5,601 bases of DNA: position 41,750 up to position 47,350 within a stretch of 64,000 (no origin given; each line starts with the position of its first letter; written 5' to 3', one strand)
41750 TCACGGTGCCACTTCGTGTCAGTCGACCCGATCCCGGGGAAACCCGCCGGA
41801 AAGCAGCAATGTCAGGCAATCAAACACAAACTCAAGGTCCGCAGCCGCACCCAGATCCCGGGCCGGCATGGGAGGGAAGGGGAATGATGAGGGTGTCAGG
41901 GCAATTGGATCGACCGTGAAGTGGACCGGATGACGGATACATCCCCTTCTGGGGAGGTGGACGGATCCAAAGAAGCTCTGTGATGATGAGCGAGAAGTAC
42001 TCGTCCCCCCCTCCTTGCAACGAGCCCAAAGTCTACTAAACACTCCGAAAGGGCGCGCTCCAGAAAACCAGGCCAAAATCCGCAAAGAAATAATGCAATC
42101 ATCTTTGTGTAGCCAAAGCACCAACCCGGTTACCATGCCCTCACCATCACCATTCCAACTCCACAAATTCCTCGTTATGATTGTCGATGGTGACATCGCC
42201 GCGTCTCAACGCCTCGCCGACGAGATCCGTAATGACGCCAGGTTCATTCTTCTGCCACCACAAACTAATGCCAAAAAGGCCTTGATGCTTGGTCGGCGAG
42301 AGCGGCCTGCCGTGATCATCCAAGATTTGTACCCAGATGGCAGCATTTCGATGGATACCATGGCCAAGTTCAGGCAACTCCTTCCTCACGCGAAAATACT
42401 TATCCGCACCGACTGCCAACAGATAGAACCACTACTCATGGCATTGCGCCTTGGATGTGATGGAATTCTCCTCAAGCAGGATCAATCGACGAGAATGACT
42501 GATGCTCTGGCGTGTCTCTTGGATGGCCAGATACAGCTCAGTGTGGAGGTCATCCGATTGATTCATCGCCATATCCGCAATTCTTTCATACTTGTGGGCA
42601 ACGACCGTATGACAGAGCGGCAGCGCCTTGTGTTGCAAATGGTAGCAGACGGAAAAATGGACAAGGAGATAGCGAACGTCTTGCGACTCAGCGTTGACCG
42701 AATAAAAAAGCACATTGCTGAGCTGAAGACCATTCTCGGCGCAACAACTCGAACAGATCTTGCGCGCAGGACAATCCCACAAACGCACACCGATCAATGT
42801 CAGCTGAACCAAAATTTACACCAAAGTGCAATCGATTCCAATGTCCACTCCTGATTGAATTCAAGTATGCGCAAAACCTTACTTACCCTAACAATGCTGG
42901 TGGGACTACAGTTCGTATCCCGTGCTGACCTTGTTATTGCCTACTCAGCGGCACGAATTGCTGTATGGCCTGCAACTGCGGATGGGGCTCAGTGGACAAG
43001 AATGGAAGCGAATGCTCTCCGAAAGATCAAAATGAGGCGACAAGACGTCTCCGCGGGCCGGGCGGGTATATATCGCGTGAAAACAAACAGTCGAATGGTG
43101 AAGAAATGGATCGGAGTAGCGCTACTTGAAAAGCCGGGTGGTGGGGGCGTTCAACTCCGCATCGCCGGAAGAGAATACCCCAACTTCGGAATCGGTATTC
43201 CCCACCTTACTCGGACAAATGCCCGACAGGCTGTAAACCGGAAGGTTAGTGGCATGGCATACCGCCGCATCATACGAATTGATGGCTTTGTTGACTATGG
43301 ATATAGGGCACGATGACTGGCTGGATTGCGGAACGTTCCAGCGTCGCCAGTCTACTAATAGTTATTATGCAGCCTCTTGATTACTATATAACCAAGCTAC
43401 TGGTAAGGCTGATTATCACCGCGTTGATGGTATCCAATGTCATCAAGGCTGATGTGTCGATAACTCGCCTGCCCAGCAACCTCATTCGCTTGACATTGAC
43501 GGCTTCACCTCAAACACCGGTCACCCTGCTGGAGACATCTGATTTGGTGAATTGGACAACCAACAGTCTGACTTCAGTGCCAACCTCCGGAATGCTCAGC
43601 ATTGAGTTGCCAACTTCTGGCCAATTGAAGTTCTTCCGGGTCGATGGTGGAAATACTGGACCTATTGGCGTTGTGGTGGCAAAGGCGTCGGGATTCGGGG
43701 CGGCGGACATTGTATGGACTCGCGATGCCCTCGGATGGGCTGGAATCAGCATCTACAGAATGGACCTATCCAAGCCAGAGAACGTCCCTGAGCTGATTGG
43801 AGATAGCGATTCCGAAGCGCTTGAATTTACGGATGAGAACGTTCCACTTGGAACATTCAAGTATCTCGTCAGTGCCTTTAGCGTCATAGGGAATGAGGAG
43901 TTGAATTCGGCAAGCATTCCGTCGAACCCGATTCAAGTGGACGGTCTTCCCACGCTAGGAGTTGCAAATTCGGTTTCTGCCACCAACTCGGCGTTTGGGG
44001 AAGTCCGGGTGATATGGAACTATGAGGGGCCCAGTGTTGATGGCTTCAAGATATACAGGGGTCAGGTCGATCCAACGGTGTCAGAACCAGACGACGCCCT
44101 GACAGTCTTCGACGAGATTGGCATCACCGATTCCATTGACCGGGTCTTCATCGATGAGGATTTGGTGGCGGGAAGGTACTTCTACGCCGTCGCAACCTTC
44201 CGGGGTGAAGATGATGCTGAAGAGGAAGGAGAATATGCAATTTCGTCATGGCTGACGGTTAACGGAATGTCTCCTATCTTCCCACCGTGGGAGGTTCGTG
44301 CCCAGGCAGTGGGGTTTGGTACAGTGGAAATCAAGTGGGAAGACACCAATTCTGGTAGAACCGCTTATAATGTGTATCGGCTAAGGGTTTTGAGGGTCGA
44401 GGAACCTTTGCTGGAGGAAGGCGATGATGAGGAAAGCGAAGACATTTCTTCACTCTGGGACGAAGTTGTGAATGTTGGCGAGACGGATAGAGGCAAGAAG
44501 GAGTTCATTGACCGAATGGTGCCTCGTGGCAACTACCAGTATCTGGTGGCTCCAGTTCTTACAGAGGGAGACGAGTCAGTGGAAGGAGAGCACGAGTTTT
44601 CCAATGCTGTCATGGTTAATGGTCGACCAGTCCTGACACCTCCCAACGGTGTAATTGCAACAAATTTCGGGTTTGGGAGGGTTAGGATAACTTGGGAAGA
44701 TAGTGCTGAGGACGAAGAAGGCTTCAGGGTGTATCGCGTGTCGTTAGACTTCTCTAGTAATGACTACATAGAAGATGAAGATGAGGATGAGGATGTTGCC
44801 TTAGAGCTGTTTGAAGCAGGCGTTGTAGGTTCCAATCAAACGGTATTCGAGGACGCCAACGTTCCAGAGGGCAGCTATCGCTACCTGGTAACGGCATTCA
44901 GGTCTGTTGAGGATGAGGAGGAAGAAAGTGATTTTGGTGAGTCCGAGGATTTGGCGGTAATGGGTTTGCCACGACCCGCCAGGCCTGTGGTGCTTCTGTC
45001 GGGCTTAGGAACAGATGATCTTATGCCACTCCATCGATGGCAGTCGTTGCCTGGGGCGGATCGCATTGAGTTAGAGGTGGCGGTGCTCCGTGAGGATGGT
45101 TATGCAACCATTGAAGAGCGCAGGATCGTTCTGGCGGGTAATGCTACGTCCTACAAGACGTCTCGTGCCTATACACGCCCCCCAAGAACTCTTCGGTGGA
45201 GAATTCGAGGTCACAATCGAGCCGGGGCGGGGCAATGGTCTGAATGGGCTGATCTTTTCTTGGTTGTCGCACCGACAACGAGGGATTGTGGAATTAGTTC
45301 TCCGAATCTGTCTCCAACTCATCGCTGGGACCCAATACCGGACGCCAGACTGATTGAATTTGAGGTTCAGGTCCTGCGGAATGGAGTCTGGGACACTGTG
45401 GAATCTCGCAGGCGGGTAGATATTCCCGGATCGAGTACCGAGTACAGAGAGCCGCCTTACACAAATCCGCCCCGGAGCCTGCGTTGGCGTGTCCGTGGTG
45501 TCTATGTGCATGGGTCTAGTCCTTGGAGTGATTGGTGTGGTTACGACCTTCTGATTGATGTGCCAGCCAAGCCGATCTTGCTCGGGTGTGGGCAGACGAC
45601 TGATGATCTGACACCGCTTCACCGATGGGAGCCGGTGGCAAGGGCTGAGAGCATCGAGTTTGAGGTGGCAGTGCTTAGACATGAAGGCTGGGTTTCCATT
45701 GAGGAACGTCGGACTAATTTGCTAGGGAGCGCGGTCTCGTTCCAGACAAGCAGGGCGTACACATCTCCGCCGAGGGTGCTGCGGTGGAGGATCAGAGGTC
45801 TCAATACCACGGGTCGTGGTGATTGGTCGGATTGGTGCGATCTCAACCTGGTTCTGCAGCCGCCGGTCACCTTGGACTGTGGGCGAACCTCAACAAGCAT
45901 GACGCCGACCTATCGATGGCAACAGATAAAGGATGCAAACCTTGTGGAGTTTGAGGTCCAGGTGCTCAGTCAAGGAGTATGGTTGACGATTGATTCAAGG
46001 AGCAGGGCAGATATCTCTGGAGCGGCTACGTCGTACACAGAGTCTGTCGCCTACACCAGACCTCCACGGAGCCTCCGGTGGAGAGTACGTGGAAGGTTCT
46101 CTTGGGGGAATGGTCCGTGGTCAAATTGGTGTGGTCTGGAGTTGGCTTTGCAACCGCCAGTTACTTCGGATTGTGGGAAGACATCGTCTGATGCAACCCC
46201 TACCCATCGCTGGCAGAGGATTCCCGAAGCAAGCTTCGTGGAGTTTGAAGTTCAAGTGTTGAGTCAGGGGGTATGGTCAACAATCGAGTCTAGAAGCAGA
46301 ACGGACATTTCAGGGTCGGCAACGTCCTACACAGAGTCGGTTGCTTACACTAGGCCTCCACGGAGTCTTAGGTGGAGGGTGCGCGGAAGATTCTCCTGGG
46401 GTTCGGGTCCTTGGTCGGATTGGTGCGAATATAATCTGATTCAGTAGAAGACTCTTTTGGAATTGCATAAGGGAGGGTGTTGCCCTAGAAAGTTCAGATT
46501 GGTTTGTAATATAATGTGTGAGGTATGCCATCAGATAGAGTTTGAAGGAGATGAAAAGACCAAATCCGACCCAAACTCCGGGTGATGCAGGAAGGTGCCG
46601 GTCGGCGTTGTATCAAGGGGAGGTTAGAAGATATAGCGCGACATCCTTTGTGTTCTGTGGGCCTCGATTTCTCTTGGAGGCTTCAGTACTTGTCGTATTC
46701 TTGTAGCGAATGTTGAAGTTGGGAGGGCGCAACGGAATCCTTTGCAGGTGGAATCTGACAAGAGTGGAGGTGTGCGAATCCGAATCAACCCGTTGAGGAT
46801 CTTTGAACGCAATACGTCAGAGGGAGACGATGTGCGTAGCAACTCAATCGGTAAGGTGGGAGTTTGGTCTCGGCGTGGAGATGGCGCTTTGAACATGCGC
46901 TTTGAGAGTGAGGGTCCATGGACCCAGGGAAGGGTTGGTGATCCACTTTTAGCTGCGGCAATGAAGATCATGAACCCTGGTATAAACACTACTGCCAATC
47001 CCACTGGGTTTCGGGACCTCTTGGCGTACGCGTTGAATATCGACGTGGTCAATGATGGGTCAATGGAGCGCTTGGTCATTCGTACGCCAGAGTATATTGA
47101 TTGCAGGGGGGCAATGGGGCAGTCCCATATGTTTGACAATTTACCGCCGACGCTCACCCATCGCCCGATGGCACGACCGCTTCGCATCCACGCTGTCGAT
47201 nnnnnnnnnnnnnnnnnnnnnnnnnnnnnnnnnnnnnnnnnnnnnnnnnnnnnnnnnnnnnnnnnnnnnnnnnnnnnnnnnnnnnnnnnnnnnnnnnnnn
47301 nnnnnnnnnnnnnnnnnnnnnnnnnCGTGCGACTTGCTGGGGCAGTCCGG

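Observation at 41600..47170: Low-GC island encoding a LuxR-type regulator, a small basic secreted protein and a 1044-aa acidic repeat surface protein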

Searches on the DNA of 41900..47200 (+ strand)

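Call 59: search_dna_similar(query=window:41900-47200:+, collection=plasmids, mode=distant, max_rows=8)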
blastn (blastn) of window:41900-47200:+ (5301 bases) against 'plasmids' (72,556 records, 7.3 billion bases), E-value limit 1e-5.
No match.

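Call 60: search_dna_similar(query=window:41900-47200:+, collection=phages, mode=distant, max_rows=8)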
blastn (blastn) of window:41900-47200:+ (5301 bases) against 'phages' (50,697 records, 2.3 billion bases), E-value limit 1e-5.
No match.

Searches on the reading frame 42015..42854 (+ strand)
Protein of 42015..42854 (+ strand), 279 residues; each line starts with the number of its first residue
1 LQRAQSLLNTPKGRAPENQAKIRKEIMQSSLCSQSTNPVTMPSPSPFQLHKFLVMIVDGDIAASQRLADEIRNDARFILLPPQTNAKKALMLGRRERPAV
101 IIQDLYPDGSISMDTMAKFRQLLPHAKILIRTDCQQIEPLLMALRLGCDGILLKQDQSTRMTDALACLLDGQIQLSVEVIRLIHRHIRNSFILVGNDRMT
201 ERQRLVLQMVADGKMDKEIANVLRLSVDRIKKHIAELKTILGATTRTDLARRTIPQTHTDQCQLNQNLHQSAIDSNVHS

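Call 5: search_protein_families(library=pfam, proteins=[window:42015-42854:+], max_evalue=0.01)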
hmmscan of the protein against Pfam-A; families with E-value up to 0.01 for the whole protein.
window:42015-42854:+ (279 aa): 3 families
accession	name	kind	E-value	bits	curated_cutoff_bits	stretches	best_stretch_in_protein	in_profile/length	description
PF00196.25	GerE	-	2.1e-10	40.5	23.5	1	199-251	3-55/57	Bacterial regulatory proteins, luxR family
PF00072.30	Response_reg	-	0.00027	21.5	30.2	1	54-165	1-110/111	Response regulator receiver domain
PF04545.22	Sigma70_r4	-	0.0091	15.9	24.1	0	197-234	3-41/50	Sigma-70, region 4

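Call 35: find_homologous_proteins(query=window:42135-42854:+, max_evalue=0.00001)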
Query window:42135-42854:+ (239 aa): 1 proteins with E <= 0.00001 among 341 candidates.
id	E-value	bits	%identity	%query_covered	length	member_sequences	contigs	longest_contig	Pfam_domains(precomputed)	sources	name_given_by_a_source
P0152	6.6e-139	478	100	94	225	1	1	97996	PF00196.26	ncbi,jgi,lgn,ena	-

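Call 51: search_protein_families(library=ncbifam, proteins=[window:42135-42854:+], max_evalue=0.01)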
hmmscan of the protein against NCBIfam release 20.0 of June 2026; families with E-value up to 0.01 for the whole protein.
window:42135-42854:+ (239 aa): 21 families
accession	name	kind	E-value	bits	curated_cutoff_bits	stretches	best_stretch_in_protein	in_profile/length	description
NF052445.1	RespRegMctR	equivalog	1.5e-16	60.4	300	1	43-215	33-201/205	two-component system response regulator MctR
NF007935.0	PRK10651.1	equivalog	5.3e-15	55.2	250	1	14-206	9-203/216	two-component system response regulator NarL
NF007708.0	PRK10403.1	equivalog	2.5e-14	53.2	343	1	10-203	5-198/215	nitrate/nitrite response regulator protein NarP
NF011896.0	PRK15369.1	equivalog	2.6e-09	37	242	1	35-209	27-200/211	two component system response regulator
NF047785.1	respo_reg_MadR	equivalog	4.9e-09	35.8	300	1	43-208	32-198/209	MadR family response regulator transcription factor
NF008098.0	PRK10840.1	equivalog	2.4e-08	33.7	235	1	62-192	54-184/216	response regulator transcription factor RcsB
NF041830.1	RR_TF_ErdR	exception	3.9e-07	30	390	1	55-210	47-202/213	response regulator transcription factor ErdR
TIGR03541.1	reg_near_HchA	equivalog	4.2e-06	26.4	215.6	1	145-214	158-227/232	PA1136 family autoinducer-binding transcriptional regulator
NF007403.0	PRK09935.1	equivalog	9.5e-06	25.4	271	1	58-205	50-196/210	fimbria biosynthesis transcriptional regulator FimZ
TIGR03020.2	EpsA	equivalog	1.4e-05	24.9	170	1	156-206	188-238/247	XrtB/PEP-CTERM-associated transcriptional regulator EpsA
NF007018.1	PRK09483.1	equivalog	3.1e-05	23.7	280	1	45-211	35-201/217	UvrY/SirA/GacA family response regulator transcription factor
NF007505.1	PRK10100.1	equivalog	4.5e-05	23.2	250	1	110-207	95-193/204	biofilm master transcriptional regulator CsgD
NF007685.0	PRK10360.1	equivalog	6.2e-05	22.9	258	1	154-213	133-192/196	response regulator transcription factor UhpA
NF006900.1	PRK09390.1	equivalog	0.00012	21.7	255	1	13-214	6-198/203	response regulator FixJ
NF050132.1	TransRegAbsR2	equivalog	0.00044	19.1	850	1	158-209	530-581/582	LuxR family transcriptional regulator AbsR2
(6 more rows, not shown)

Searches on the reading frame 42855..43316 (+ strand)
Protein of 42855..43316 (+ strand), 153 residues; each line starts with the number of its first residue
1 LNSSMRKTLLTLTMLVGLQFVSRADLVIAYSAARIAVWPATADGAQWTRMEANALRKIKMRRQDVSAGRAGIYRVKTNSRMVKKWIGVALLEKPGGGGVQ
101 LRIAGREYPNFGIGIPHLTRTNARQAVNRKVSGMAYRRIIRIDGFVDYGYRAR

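Call 5: search_protein_families(library=pfam, proteins=[window:42855-43316:+], max_evalue=0.01)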
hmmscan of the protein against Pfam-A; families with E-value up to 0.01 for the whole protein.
window:42855-43316:+ (153 aa): 0 families

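Call 17: find_homologous_proteins(query=window:42867-43316:+, max_evalue=0.1)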
Query window:42867-43316:+ (149 aa): 1 proteins with E <= 0.1 among 46 candidates.
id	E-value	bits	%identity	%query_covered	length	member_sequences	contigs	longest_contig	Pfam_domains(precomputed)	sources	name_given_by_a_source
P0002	8.1e-91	319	100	100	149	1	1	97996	-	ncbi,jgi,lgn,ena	-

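Call 44: predict_structure(protein=window:42867-43316:+)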
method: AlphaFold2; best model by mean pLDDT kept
length: 149 residues; sequences in the alignment: 1
mean_pLDDT: 34.3   pTM: 0.25
mean pLDDT of the five models: 34.3, 33.3, 33.0, 31.7, 28.5
residues with pLDDT >= 90: 0; 70-90: 0; 50-70: 0; < 50: 149
segments of 3 or more residues with pLDDT < 50: 1-149
pLDDT, mean of each block of 10 residues (from residue 1): 36 33 39 31 38 40 35 37 41 41 34 31 29 26 24
secondary structure, 60 per line:
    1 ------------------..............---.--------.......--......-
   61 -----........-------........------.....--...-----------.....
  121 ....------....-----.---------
elements in order: H19-32 H45-51 E54-59 E66-73 E81-88 E95-99 E102-104 H116-124 H131-134

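Call 51: search_protein_families(library=ncbifam, proteins=[window:42867-43316:+], max_evalue=0.01)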
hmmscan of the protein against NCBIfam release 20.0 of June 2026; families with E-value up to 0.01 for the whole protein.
window:42867-43316:+ (149 aa): 0 families

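Call 88: find_related_loci(query=window:42867-43316:+, collection=viral_contigs, flank=5000)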
Query window:42867-43316:+ (149 aa) in viral_contigs; peptide patterns used: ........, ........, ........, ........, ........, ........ (x = any residue, [..] = any of these).
1 stretches matched a pattern, but none encodes a relative of the query by tblastn (E <= 1e-3).

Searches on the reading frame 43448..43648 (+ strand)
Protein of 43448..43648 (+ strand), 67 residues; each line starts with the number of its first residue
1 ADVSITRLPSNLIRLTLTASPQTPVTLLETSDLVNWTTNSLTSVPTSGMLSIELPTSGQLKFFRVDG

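Call 21: search_protein_families(library=pfam, proteins=[window:43448-43648:+], max_evalue=10)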
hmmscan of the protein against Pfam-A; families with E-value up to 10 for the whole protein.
window:43448-43648:+ (67 aa): 0 families

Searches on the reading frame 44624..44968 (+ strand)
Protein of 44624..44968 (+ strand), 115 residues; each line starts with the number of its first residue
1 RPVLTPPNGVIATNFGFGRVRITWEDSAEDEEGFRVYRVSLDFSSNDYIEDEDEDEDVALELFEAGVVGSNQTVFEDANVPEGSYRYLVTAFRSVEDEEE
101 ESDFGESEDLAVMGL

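Call 21: search_protein_families(library=pfam, proteins=[window:44624-44968:+], max_evalue=10)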
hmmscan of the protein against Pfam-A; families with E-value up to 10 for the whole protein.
window:44624-44968:+ (115 aa): 0 families

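Call 71: search_solved_structures(query=A4, max_evalue=0.001, show_alignments=0)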
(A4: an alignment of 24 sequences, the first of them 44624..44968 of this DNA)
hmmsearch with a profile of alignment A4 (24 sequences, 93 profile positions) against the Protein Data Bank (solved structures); distinct sequences matched with E-value up to 0.001: 113 (the best 60 are shown).
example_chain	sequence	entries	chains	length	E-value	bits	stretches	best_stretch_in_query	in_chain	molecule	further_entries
8q6t_I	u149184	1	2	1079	3.5e-41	142.3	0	11-88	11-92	Titin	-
8g4l_bm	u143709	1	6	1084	1.6e-33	117.7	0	2-81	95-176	Titin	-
4yh7_A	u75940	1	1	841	1.7e-15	59.9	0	4-92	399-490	Receptor-type tyrosine-protein phosphatase delta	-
9ot8_A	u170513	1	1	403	3.6e-15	58.9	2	2-81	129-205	FN3con-9 - FN3con-41 fusion,Galectin-3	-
6tpw_A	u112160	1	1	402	1.5e-14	56.9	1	2-92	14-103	Receptor-type tyrosine-protein phosphatase F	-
5e53_A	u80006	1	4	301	4.6e-14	55.3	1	3-90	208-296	Contactin-1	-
8bvo_A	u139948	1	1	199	8.1e-13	51.3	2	2-89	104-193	Titin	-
6xay_A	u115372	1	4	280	1.3e-12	50.6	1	4-92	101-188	Fibronectin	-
4pbx_A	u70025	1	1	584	1.9e-12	50.2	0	4-90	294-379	Receptor-type tyrosine-protein phosphatase S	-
5e52_A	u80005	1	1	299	3.1e-12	49.5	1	3-93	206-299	Contactin-5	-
4yfe_A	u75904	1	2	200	3.7e-12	49.2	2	4-92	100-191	Receptor-type tyrosine-protein phosphatase delta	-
8bxr_A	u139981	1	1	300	4.6e-12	48.9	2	2-89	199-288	Titin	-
6xax_B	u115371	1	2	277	8.8e-12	48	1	4-86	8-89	Fibronectin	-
4u3h_A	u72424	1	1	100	1.4e-11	47.4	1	3-89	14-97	FN3con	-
5fm5_M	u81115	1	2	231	1.4e-11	47.4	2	3-90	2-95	MYOMESIN-1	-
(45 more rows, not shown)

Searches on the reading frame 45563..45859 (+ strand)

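Call 21: search_protein_families(library=pfam, proteins=[window:45563-45859:+], max_evalue=10)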
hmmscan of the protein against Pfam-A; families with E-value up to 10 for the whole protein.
window:45563-45859:+ (99 aa): 1 family
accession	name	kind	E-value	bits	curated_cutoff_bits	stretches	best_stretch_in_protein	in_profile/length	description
PF22235.1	FAS1_thioest_ins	-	0.018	15.8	27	1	33-66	17-50/98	Fatty acid synthase subunit beta, insertion domain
